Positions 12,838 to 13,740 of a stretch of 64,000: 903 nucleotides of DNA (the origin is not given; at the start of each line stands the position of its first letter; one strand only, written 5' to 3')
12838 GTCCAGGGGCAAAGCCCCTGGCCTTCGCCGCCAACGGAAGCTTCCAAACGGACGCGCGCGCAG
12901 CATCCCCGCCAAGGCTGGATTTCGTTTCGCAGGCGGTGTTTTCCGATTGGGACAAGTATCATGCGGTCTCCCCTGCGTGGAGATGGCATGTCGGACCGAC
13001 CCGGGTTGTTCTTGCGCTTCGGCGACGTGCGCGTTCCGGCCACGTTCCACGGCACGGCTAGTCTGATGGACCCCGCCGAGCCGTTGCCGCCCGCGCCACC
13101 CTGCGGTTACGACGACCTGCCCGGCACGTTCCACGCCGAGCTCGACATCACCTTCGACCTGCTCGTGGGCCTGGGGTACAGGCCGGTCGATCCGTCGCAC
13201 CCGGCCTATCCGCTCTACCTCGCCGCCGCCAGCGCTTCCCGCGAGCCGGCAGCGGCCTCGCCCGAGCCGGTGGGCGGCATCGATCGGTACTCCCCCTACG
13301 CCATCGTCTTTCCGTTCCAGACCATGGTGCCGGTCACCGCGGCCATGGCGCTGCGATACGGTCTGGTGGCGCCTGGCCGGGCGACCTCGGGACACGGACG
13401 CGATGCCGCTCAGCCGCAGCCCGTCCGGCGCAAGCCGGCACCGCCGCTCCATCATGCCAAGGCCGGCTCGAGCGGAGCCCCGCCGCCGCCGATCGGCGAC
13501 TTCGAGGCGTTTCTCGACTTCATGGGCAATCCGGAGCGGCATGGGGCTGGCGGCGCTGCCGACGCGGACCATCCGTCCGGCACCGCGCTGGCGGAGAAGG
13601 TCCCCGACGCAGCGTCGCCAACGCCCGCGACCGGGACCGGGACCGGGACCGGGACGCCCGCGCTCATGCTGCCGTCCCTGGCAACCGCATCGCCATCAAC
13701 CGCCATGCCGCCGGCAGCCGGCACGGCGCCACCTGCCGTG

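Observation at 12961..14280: Toxin N-terminal about 440 aa has no recognisable trafficking domain, and GC composition shifts before the toxin domain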

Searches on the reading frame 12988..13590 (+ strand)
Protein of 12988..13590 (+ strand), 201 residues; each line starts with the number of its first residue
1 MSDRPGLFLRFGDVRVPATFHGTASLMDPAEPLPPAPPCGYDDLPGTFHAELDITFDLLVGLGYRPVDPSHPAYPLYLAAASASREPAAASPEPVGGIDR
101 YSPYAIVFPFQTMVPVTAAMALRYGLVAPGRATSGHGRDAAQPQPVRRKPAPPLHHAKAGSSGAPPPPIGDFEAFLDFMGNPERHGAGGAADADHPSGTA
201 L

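Call 12: search_protein_families(library=pfam, proteins=[window:12988-13590:+], max_evalue=10)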
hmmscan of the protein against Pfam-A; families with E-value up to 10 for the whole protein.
window:12988-13590:+ (201 aa): 0 families

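Call 13: search_protein_families(library=ncbifam, proteins=[window:12988-13590:+], max_evalue=10)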
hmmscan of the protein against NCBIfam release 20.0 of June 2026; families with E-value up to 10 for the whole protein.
window:12988-13590:+ (201 aa): 0 families

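Call 14: find_homologous_proteins(query=window:12988-13590:+, max_evalue=0.001)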
Query window:12988-13590:+ (201 aa): 8 proteins with E <= 0.001 among 856 candidates.
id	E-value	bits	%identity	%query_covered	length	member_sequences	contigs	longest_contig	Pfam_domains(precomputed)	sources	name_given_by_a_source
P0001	8.1e-72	260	67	93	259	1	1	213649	-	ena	-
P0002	3.9e-67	244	83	69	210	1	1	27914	-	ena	-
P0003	2.1e-55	206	73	71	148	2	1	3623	-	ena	-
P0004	4.3e-49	185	55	100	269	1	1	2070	-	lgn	-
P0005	8.6e-46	175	83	43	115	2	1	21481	-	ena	-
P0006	6.8e-40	155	56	67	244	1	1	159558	-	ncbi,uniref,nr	ncbi:hypothetical protein NFI95_11595 [Acetobacteraceae bacterium KSS8]|uniref:Uncharacterized prote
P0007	2.1e-34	137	56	66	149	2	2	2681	-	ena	-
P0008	1.1e-26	112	74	40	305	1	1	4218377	-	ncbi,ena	-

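Call 16: find_encoding_contigs(protein=P0001, flank=8000, max_places=3)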
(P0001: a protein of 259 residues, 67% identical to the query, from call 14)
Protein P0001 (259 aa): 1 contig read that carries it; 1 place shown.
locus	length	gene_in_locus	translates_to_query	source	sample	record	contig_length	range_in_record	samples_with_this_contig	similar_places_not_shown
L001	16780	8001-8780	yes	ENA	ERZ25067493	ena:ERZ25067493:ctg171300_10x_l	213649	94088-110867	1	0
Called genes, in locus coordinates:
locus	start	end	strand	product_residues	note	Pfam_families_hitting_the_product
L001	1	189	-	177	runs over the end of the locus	PF02834:LigT_PEase, PF13563:2_5_RNA_ligase2, PF02834:LigT_PEase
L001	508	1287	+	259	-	PF01027:Bax1-I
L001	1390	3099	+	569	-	PF12222:PNGaseA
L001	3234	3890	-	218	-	PF02559:CarD_TRCF_RID, PF21095:CarD_C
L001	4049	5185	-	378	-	PF00817:IMS, PF11799:IMS_C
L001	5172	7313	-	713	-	PF01751:Toprim, PF01131:Topoisom_bac, PF18974:DUF5710 (weak)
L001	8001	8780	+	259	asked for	-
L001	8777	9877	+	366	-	PF00959:Phage_lysozyme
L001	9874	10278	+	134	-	-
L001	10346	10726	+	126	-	-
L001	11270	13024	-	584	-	PF00501:AMP-binding, PF23562:AMP-binding_C_3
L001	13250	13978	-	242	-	PF07298:NnrU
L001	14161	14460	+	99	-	-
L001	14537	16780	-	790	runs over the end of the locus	PF02897:Peptidase_S9_N, PF00326:Peptidase_S9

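Call 17: find_encoding_contigs(protein=P0006, flank=8000, max_places=3)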
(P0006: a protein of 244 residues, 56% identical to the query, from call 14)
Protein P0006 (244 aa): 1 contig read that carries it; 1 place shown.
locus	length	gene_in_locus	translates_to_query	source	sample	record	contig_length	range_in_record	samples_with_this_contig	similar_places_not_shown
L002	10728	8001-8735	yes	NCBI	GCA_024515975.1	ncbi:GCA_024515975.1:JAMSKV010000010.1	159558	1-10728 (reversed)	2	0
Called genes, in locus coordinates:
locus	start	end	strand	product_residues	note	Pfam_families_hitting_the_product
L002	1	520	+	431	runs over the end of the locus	PF03349:Toluene_X, PF00593:TonB_dep_Rec_b-barrel (weak)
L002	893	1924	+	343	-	PF10340:Say1_Mug180 (weak), PF07859:Abhydrolase_3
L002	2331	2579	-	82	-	-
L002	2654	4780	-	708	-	-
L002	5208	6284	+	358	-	PF01063:Aminotran_4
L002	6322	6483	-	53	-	-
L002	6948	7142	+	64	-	PF00584:SecE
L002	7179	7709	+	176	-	PF02357:NusG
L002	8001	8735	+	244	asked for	-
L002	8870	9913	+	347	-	PF00959:Phage_lysozyme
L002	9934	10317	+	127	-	-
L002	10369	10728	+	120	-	?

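Call 18: find_encoding_contigs(protein=P0008, flank=8000, max_places=3)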
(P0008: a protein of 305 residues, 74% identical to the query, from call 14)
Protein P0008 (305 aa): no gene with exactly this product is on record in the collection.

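Call 35: search_protein_families(library=pfam, proteins=[L001:8777-9877:+, L001:9874-10278:+, L001:10322-10726:+, L002:9910-10317:+], max_evalue=0.01)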
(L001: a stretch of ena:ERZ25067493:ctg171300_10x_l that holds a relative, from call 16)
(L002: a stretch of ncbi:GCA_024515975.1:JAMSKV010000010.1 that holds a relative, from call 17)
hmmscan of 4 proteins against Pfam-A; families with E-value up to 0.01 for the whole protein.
L001:8777-9877:+ (366 aa): 1 family
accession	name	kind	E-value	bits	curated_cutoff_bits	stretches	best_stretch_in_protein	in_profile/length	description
PF00959.24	Phage_lysozyme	-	5.4e-16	59.5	22.3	1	243-353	20-125/125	Phage lysozyme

L001:9874-10278:+ (134 aa): 0 families

L001:10322-10726:+ (134 aa): 0 families

L002:9910-10317:+ (135 aa): 0 families

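Call 49: find_homologous_proteins(query=A5, max_evalue=0.001)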
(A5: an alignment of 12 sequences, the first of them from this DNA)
Query A5 (12 sequences) (185 aa, profile of the alignment): 14 proteins with E <= 0.001 among 8000 candidates.
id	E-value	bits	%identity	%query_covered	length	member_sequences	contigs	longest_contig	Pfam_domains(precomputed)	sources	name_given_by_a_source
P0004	1.0e-74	269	57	100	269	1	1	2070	-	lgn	-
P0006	1.7e-67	245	56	72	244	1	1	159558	-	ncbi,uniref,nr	ncbi:hypothetical protein NFI95_11595 [Acetobacteraceae bacterium KSS8]|uniref:Uncharacterized prote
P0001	3.7e-67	244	72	92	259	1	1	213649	-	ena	-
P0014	6.5e-65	237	41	100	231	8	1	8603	-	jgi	jgi:hypothetical protein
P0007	2.0e-62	229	56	72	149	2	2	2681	-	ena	-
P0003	2.8e-57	212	73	77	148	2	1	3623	-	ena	-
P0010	1.3e-56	210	43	83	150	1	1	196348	-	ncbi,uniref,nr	ncbi:hypothetical protein NFI95_09560 [Acetobacteraceae bacterium KSS8]|uniref:SpoVT-AbrB domain-con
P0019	3.9e-56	208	47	82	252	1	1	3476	-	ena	-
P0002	4.1e-55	205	83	75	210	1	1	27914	-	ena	-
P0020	1.1e-50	190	47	82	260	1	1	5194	-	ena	-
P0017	1.6e-49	186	41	78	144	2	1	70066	-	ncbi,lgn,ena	-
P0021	1.7e-37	147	80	49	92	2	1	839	-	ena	-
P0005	1.9e-36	144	83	46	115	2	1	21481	-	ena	-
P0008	4.0e-16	78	86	35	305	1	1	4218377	-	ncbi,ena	-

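Call 57: find_encoding_contigs(protein=P0002, flank=10000, max_places=2)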
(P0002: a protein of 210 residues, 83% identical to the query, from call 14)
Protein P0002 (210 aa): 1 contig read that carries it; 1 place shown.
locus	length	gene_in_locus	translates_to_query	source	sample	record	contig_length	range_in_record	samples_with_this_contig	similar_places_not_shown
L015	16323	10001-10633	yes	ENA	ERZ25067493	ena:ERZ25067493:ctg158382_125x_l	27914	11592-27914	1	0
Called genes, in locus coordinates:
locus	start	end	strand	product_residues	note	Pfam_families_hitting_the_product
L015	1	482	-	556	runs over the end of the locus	PF00496:SBP_bac_5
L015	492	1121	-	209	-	PF03167:UDG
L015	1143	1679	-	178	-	PF04314:LpqE-like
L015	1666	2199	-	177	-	PF02834:LigT_PEase, PF13563:2_5_RNA_ligase2, PF02834:LigT_PEase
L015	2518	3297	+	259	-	PF01027:Bax1-I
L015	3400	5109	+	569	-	PF12222:PNGaseA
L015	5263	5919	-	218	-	PF02559:CarD_TRCF_RID, PF21095:CarD_C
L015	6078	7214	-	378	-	PF00817:IMS, PF11799:IMS_C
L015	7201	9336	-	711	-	PF01751:Toprim, PF01131:Topoisom_bac, PF18974:DUF5710 (weak)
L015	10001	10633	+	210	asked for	-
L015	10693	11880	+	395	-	-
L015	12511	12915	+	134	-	-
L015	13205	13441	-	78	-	-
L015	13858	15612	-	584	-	PF00501:AMP-binding, PF23562:AMP-binding_C_3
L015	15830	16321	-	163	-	?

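Call 58: find_encoding_contigs(protein=P0005, flank=10000, max_places=2)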
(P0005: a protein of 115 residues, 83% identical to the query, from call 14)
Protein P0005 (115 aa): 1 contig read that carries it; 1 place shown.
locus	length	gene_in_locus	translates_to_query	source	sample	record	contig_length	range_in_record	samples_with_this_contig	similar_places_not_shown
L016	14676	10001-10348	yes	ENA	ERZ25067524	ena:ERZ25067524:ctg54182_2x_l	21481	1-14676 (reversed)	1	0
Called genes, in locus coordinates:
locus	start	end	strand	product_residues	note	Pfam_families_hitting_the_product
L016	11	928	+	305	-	-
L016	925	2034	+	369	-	PF02779:Transket_pyr, PF02780:Transketolase_C (weak), PF22613:Transketolase_C_1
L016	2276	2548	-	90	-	-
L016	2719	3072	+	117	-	PF02800:Gp_dh_C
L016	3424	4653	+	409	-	PF00162:PGK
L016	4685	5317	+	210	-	PF00293:NUDIX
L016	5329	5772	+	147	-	-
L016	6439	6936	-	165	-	-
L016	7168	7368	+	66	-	-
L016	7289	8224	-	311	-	PF08238:Sel1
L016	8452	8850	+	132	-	PF00691:OmpA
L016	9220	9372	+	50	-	-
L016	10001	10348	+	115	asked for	-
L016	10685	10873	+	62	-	-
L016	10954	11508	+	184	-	PF12639:Colicin-DNase, PF14414:WHH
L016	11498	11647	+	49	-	PF09346:SMI1_KNR4 (weak), PF14568:SUKH_6 (weak)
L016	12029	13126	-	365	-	PF02405:MlaE, PF00448:SRP54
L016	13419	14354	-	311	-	PF01547:SBP_bac_1 (weak), PF13416:SBP_bac_8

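Call 66: list_cluster_members(proteins=[P0008, P0026, P0024, P0027, P0028, P0017, P0022, P0025, P0023])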
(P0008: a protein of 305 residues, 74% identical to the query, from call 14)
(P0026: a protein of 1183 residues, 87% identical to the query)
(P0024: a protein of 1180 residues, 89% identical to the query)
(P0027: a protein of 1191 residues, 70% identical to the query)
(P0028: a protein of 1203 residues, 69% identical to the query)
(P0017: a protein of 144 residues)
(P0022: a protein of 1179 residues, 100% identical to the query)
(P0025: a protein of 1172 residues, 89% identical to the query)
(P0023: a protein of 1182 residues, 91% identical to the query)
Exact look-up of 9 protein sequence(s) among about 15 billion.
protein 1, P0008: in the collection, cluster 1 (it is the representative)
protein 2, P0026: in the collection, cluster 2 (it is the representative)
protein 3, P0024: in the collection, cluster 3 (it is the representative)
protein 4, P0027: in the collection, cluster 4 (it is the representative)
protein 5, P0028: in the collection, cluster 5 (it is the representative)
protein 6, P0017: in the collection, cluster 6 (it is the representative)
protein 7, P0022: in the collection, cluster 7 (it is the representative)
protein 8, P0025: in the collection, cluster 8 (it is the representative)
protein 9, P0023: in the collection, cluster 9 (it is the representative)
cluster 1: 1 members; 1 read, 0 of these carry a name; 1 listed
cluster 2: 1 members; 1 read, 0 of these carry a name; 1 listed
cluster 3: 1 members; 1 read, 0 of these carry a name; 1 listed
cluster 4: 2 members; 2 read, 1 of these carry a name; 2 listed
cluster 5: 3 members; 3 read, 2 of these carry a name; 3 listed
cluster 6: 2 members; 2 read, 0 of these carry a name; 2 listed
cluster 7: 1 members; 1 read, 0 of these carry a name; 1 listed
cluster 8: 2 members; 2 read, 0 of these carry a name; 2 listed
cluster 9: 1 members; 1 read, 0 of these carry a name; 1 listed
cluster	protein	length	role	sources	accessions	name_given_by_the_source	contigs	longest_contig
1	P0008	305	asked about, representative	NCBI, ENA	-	-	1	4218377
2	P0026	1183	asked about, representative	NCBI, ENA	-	-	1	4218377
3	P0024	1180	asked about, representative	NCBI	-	-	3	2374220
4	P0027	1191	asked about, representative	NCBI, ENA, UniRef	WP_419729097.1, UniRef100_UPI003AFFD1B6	type VI secretion system membrane subunit TssM [Lichenicola sp.] | type VI secretion system membrane subunit TssM n=1 Tax=Lichenicola sp. TaxID=2804529 ...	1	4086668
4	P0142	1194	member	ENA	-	-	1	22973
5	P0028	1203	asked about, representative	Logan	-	-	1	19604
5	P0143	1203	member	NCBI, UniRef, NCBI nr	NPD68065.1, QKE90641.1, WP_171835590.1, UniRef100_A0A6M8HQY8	type VI secretion system membrane subunit TssM [Lichenicola cladoniae] | Type VI secretion system membrane subunit TssM n=1 Tax=Lichenicola cladoniae ...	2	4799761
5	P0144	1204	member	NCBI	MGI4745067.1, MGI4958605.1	MAG: type VI secretion system membrane subunit TssM [Janthinobacterium lividum]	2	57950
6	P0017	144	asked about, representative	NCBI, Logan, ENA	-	-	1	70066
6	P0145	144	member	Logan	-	-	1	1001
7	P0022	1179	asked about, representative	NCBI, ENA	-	-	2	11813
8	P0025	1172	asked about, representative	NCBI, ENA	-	-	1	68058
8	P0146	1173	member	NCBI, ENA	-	-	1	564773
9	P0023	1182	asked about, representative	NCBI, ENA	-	-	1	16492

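Call 69: search_protein_families(library=pfam, proteins=[L015:10579-11880:+, L015:11884-12357:+, L015:12511-12915:+], max_evalue=0.1)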
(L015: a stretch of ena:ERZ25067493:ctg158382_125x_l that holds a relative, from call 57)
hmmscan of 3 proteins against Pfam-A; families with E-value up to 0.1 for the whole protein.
L015:10579-11880:+ (433 aa): 0 families

L015:11884-12357:+ (157 aa): 0 families

L015:12511-12915:+ (134 aa): 0 families

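Call 94: search_dna_similar(query=window:12988-13557:+, collection=plasmids, mode=protein, max_evalue=0.001, max_rows=10)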
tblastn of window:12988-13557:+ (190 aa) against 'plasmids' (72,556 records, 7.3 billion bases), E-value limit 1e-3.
No match.

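Call 95: search_dna_similar(query=window:12988-13557:+, collection=phages, mode=protein, max_evalue=0.001, max_rows=10)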
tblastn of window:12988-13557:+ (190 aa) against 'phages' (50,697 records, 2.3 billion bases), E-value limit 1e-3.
No match.
